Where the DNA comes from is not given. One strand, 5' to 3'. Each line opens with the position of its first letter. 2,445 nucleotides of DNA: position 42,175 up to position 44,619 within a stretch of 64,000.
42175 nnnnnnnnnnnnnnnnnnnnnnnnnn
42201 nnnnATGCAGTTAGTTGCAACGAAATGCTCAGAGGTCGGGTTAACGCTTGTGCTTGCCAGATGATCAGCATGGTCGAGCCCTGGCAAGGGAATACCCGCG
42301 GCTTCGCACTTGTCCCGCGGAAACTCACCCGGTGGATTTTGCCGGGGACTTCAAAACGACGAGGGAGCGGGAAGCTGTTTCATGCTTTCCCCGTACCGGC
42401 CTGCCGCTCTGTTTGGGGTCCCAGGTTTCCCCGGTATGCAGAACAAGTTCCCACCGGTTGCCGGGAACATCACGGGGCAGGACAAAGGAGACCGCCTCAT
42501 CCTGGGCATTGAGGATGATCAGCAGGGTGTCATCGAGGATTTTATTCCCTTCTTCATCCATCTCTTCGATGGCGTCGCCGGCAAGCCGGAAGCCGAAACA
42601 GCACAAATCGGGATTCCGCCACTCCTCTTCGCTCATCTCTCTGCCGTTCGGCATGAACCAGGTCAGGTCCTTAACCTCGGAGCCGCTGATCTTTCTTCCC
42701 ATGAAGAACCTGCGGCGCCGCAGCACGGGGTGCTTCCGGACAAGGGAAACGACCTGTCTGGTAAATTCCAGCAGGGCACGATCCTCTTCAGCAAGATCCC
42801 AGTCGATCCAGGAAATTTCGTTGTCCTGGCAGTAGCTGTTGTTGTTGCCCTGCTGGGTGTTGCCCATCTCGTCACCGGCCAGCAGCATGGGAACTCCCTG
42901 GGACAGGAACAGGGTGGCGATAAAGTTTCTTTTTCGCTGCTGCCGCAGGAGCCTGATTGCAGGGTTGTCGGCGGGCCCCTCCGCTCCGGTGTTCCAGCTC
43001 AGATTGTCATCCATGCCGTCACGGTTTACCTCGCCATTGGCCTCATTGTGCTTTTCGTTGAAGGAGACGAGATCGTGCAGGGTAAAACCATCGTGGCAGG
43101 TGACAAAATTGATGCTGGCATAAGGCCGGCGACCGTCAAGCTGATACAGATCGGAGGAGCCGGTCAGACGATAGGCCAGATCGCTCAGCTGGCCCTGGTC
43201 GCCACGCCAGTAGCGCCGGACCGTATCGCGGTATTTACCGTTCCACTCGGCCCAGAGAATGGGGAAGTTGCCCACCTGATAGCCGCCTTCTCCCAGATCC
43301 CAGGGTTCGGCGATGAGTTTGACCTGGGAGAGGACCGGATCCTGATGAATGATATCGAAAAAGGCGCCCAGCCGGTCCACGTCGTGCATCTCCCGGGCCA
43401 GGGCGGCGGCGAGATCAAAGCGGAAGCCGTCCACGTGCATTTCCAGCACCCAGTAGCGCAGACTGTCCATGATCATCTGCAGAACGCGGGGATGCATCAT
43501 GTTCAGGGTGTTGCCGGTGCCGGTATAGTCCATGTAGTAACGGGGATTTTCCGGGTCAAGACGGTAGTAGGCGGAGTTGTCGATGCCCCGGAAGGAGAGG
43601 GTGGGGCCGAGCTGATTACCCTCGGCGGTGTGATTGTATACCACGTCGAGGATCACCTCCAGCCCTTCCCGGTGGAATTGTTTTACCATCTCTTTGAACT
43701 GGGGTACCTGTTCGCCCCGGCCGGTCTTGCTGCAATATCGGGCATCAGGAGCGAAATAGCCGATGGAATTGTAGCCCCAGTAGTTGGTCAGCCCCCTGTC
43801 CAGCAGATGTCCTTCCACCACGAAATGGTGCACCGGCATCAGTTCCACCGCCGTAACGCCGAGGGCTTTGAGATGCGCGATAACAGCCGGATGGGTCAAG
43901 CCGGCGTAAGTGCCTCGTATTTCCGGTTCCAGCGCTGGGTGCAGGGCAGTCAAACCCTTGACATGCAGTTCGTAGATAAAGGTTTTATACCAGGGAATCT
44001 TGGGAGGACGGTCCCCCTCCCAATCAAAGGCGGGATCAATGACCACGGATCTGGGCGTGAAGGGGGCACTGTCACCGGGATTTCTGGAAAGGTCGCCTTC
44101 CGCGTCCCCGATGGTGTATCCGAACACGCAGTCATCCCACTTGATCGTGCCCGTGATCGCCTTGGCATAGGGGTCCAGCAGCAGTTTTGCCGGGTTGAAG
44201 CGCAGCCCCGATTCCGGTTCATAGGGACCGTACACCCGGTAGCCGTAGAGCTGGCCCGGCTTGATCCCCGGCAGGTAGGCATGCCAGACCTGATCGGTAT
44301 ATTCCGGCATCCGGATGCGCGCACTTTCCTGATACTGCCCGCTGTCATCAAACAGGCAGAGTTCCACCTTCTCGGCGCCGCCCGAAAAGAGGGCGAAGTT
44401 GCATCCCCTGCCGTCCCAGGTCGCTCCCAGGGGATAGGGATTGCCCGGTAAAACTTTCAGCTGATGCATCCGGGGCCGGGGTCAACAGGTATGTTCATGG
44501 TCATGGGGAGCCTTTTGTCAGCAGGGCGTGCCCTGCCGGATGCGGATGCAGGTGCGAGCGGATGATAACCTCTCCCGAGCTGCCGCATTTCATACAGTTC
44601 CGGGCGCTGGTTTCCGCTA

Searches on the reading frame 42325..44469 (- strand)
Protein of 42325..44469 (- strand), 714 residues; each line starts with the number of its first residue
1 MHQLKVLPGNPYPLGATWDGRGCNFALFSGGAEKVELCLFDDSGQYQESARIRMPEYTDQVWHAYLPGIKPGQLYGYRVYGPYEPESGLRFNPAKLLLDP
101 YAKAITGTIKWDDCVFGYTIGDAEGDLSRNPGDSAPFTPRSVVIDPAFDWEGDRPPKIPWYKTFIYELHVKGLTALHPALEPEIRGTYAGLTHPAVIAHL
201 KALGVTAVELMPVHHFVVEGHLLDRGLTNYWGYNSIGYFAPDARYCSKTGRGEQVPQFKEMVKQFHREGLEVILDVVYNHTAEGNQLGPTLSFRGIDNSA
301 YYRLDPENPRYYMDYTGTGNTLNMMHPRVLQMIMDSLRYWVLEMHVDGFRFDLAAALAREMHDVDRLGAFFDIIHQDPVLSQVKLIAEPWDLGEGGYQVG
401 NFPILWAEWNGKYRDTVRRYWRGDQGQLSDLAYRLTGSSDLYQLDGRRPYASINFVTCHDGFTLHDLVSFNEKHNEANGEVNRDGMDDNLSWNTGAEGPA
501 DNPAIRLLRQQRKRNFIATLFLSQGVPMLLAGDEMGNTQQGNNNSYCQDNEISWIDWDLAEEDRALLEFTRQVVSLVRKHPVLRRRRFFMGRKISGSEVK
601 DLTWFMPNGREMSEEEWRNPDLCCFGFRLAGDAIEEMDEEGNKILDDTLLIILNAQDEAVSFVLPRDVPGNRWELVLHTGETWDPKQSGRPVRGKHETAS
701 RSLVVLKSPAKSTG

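Call 8: search_protein_families(library=pfam, proteins=[window:42325-44469:-])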
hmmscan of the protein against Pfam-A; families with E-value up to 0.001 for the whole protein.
window:42325-44469:- (714 aa): 3 families
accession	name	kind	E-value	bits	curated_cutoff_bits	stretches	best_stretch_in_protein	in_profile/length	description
PF02922.24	CBM_48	-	1.5e-19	70.6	22.4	1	13-102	1-83/83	Carbohydrate-binding module 48 (Isoamylase N-terminal domain)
PF00128.31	Alpha-amylase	-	5.8e-15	55.9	22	2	186-283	16-94/446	Alpha amylase, catalytic domain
PF21331.3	Isoamylase_C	-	1.7e-05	25.6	27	1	601-682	1-73/107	Isoamylase, C-terminal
